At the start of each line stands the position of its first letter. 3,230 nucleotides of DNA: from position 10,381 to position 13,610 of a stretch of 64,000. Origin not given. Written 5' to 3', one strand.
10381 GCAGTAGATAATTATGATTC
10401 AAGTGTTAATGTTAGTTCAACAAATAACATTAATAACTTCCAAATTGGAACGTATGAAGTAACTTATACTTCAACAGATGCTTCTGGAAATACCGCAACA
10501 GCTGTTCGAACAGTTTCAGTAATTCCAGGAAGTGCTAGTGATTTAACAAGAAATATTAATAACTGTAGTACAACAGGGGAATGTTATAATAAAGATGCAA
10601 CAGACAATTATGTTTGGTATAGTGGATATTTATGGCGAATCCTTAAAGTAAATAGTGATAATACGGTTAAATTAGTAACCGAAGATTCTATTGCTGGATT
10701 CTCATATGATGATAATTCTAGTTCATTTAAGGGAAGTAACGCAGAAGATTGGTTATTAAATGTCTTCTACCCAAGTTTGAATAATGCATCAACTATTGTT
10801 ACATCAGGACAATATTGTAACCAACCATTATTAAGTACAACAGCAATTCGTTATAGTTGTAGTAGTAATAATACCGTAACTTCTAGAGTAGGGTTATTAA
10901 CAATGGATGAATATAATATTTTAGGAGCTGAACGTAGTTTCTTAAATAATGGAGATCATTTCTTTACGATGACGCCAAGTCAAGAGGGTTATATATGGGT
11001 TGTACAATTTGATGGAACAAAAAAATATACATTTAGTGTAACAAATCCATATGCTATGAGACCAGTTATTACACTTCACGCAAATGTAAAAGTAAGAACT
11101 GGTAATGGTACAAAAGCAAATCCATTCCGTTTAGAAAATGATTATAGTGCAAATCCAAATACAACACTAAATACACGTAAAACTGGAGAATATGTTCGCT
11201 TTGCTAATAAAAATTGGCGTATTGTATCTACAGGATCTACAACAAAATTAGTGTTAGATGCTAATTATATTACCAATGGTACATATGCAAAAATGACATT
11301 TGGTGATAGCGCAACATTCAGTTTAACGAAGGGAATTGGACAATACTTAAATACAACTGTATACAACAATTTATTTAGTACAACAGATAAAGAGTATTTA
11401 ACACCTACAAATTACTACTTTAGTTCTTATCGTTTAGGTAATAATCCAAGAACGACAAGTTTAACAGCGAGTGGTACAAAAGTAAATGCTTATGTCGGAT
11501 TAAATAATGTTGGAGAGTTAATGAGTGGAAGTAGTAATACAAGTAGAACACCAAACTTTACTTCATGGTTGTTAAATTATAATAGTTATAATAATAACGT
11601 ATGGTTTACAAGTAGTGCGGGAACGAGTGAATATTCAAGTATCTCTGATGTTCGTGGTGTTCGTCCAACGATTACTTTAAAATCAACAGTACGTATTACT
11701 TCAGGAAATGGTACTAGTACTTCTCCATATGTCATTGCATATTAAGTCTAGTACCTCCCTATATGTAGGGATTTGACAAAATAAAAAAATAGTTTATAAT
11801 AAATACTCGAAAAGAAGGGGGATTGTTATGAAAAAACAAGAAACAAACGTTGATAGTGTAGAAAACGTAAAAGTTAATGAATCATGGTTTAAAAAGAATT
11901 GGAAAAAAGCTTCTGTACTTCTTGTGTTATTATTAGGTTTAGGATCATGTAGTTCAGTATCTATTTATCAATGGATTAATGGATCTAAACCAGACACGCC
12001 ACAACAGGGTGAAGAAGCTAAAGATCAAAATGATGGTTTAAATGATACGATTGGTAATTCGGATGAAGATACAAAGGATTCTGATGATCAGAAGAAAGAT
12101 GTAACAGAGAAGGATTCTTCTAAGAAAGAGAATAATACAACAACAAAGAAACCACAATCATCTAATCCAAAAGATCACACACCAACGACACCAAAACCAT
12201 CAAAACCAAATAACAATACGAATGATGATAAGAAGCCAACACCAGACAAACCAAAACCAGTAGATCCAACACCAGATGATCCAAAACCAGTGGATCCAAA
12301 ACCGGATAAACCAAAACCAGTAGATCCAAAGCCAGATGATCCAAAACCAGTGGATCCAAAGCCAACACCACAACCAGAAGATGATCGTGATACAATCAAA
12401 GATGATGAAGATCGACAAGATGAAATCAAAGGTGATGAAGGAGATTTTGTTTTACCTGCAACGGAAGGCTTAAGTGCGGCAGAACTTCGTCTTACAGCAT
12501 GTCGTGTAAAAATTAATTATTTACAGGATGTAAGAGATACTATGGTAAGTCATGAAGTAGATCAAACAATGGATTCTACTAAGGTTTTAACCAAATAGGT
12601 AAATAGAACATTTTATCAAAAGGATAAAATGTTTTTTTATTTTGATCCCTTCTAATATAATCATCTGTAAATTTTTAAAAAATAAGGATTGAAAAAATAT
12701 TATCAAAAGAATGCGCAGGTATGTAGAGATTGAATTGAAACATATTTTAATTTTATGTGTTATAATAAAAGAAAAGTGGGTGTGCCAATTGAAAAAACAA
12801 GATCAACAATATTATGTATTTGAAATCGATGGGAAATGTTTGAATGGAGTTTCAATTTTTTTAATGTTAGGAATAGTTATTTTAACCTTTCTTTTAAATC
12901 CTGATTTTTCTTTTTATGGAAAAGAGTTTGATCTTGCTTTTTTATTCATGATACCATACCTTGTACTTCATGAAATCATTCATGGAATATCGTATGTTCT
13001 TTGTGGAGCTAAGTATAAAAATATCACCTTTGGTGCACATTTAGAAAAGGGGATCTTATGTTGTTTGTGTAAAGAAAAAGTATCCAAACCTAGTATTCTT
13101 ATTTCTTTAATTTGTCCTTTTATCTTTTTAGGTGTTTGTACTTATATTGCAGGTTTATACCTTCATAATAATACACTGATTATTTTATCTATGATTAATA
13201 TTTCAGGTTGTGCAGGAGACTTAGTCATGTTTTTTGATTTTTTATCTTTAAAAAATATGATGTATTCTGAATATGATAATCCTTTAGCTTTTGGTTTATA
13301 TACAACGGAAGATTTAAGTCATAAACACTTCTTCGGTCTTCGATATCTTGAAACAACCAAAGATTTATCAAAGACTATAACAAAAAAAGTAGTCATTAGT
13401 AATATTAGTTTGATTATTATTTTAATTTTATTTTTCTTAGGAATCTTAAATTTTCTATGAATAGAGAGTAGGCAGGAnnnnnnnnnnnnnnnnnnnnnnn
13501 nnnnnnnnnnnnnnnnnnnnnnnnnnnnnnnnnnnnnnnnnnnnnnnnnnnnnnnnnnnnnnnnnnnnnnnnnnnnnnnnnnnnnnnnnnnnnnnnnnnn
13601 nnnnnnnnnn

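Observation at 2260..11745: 3161-aa giant adhesin with about 32 tandem Big_5 Ig-like repeats and a near-identical higher-order repeat core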

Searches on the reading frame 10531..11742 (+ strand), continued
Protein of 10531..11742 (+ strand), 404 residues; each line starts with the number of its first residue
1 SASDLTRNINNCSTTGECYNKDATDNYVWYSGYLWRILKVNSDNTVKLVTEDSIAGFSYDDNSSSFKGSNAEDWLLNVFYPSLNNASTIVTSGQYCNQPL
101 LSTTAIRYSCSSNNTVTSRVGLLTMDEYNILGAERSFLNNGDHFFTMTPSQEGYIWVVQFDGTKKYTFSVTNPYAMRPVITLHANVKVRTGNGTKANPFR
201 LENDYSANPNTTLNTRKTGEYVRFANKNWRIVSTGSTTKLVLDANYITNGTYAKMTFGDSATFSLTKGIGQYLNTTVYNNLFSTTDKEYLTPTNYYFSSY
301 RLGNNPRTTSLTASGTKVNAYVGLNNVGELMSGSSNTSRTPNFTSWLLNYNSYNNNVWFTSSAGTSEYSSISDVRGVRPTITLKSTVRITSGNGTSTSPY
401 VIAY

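Call 74: fold_search(model_id=the predicted structure, library=viral)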
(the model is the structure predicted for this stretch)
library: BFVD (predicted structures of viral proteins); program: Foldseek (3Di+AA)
matches with E <= 10: 166; with E <= 0.001: 18
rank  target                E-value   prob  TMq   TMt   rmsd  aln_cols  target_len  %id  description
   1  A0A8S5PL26            6.4e-14  1.00  0.34  0.28  21.9       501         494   19  DUF6273 domain-containing protein [Siphoviridae sp. ctOSJ35]
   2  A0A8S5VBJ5            9.9e-08  1.00  0.35  0.52  17.4       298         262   11  ATP-binding sugar transporter [Myoviridae sp. ctbEa13]
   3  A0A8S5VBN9            1.8e-07  1.00  0.34  0.41  15.1       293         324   13  DUF6273 domain-containing protein [Myoviridae sp. ctbEa13]
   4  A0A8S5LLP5            2.1e-07  1.00  0.33  0.19  16.3       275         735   14  Interferon alpha/beta receptor 1, Interferon I interferon signaling complex [Siphoviridae sp. ctvok7]
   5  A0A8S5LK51            1.3e-06  1.00  0.33  0.35  13.7       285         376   14  DUF6273 domain-containing protein [Siphoviridae sp. ctnhN1]
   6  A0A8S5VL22            1.3e-06  1.00  0.33  0.19  33.3       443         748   12  (no name in the UniProt tables at hand)
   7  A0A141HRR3            1.4e-06  1.00  0.30  0.09  20.0       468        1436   12  (no name in the UniProt tables at hand)
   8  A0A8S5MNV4            1.6e-06  1.00  0.35  0.66   3.9       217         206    9  DUF6273 domain-containing protein [Myoviridae sp. ctI7W9]
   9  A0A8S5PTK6            8.6e-06  1.00  0.29  0.27   7.9       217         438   14  Uncharacterized protein [Myoviridae sp. ctzS633]
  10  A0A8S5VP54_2          1.5e-05  0.98  0.23  0.08  18.7       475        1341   12  (no name in the UniProt tables at hand)
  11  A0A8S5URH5            1.8e-05  1.00  0.29  0.36   5.5       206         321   11  Uncharacterized protein [Myoviridae sp. ctsIb3]
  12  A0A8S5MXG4            8.4e-05  0.84  0.19  0.12  25.0       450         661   12  DUF6273 domain-containing protein [Siphoviridae sp. ct91l7]
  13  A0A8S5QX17            1.0e-04  1.00  0.25  0.17  14.2       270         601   14  Concanavalin A-like lectin/glucanase superfamily protein [Siphoviridae sp. ctcuE16]
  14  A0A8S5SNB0            1.1e-04  1.00  0.28  0.65   2.8       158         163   11  DUF6273 domain-containing protein [Siphoviridae sp. ctCb814]
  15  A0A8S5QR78            1.1e-04  1.00  0.31  0.44   6.2       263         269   12  Uncharacterized protein [Siphoviridae sp. ctE6L85]
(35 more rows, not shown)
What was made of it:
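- On DUF6273 (PF19789): BFVD DUF6273 proteins at E 6e-14 to 1e-4, probability 1.0 (call 74).
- Top BFVD hits are DUF6273 proteins of gut phages, down to E 6e-14, and include annotated receptor-binding and tail-fibre proteins (call 74).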

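Call 82: search_protein_families(library=ncbifam, proteins=[P0134, P0141, P0212, P0143, P0192, P0126, P0206], max_evalue=0.1)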
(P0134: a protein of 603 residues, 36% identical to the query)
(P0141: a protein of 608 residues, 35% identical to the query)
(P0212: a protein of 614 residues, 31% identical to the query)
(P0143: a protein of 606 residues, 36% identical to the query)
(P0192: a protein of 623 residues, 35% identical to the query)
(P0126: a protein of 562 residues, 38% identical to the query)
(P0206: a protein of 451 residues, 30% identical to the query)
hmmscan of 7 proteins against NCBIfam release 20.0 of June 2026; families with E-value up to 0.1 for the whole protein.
P0134 (603 aa): 0 families

P0141 (608 aa): 0 families

P0212 (614 aa): 0 families

P0143 (606 aa): 1 family
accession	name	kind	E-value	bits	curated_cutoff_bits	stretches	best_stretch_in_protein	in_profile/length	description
NF052519.1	ExpolsacRepExoX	equivalog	0.088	13.2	140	0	17-72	34-91/96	exopolysaccharide production repressor ExoX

P0192 (623 aa): 0 families

P0126 (562 aa): 10 families
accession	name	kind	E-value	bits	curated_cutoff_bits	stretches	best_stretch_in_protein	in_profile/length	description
TIGR01710.1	typeII_sec_gspG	equivalog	4.3e-10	39.7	88.85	1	4-69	1-66/134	type II secretion system major pseudopilin GspG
NF041013.1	T4P_ComGE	equivalog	1.8e-06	27.9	49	1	2-53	2-53/83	competence type IV pilus minor pilin ComGE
NF040999.1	pilin_ComGC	equivalog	2e-06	27.9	75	1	3-69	1-66/84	competence type IV pilus major pilin ComGC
TIGR02532.1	IV_pilin_GFxxxE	domain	2.8e-05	23.8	16.3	1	3-25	1-23/24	prepilin-type N-terminal cleavage/methylation domain-containing protein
NF041775.1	typeIV_PilA_Myxo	equivalog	0.00026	21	400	1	3-97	10-106/214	type IV pilin protein PilA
TIGR01708.2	typeII_sec_gspH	equivalog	0.00052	20.1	80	1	4-56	2-54/169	type II secretion system minor pseudopilin GspH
NF040982.1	ComGD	equivalog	0.0012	19.2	70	1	3-60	1-58/139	competence type IV pilus minor pilin ComGD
NF007862.0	PRK10574.1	equivalog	0.0024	18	138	1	2-34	3-35/145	prepilin peptidase-dependent pilin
TIGR02596.1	TIGR02596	subfamily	0.0029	17.7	70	1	6-49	1-44/196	Verru_Chthon cassette protein D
NF041002.1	pilin_ComGF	equivalog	0.031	14.5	80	1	3-41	1-39/139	competence type IV pilus minor pilin ComGF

P0206 (451 aa): 0 families
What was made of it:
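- Tried and rejected: SipW-type signal peptide idea for the ~600-aa homologues with a '..YA[WYF][LF]' motif: no NCBIfam support, so dropped (call 82).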

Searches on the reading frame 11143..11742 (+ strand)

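Call 7: search_protein_families(library=pfam, proteins=[window:11143-11742:+], max_evalue=10)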
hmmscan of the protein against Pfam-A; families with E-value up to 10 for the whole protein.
seq(200 aa): 1 family
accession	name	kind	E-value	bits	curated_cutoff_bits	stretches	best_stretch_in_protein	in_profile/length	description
PF19789.6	DUF6273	-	0.013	15.8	23.5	1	133-181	125-172/172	Domain of unknown function (DUF6273)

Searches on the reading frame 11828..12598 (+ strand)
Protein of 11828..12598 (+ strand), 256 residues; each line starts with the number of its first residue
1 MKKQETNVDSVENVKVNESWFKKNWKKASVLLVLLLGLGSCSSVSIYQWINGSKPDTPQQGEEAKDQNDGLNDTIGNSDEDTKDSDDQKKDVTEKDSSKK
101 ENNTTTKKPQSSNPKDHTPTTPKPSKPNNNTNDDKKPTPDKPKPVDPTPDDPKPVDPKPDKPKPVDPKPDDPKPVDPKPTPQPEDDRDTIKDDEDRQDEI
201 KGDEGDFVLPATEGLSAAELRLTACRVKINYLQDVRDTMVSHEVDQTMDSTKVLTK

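Call 10: search_protein_families(library=pfam, proteins=[window:11828-12598:+], max_evalue=0.001)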
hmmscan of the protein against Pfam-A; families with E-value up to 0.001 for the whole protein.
window:11828-12598:+ (256 aa): 1 family
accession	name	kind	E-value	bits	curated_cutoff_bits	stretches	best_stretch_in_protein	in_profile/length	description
PF01456.22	Mucin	-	2.9e-05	24.5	34.7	1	30-143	6-108/143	Mucin-like glycoprotein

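Call 58: search_protein_families(library=ncbifam, proteins=[window:11828-12598:+], max_evalue=1)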
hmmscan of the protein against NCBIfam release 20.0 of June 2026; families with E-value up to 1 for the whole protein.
window:11828-12598:+ (256 aa): 3 families
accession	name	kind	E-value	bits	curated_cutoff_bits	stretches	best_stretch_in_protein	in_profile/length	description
NF033839.1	PspC_subgroup_2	exception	0.014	14.4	500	1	54-192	291-422/557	pneumococcal surface protein PspC, LPXTG-anchored form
NF041620.1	MXAN_5187_fam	hypoth_equivalog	0.038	13.7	200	1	46-186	330-475/601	MXAN_5187 family protein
NF047351.1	lipase_YSIRK_Sa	exception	0.59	8.3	650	1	74-137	72-185/704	YSIRK-targeted triacylglycerol lipase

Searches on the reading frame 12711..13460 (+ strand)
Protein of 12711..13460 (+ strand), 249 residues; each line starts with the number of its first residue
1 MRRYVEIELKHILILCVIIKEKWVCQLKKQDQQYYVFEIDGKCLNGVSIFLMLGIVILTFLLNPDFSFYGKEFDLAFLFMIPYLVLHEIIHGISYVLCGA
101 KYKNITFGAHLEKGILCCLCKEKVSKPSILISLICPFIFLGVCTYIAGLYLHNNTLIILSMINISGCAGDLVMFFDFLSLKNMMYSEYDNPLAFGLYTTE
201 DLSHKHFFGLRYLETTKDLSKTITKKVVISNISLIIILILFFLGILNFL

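Call 10: search_protein_families(library=pfam, proteins=[window:12711-13460:+], max_evalue=0.001)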
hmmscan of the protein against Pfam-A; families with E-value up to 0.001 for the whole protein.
window:12711-13460:+ (249 aa): 1 family
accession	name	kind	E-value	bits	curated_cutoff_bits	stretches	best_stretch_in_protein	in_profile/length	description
PF11667.14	DUF3267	-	5.4e-19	69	27.1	1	81-181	2-104/108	Putative zincin peptidase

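Call 33: find_encoding_contigs(protein=window:12711-13460:+, flank=10000, max_places=8)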
Protein window:12711-13460:+ (249 aa): 1 contig read that carries it; 1 place shown.
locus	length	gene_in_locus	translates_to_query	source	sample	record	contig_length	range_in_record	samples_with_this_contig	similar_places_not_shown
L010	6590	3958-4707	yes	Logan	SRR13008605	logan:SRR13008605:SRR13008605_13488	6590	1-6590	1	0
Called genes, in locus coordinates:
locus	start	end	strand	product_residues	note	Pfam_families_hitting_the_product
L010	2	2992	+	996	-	?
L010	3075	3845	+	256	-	-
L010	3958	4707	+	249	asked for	PF11667:DUF3267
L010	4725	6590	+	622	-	?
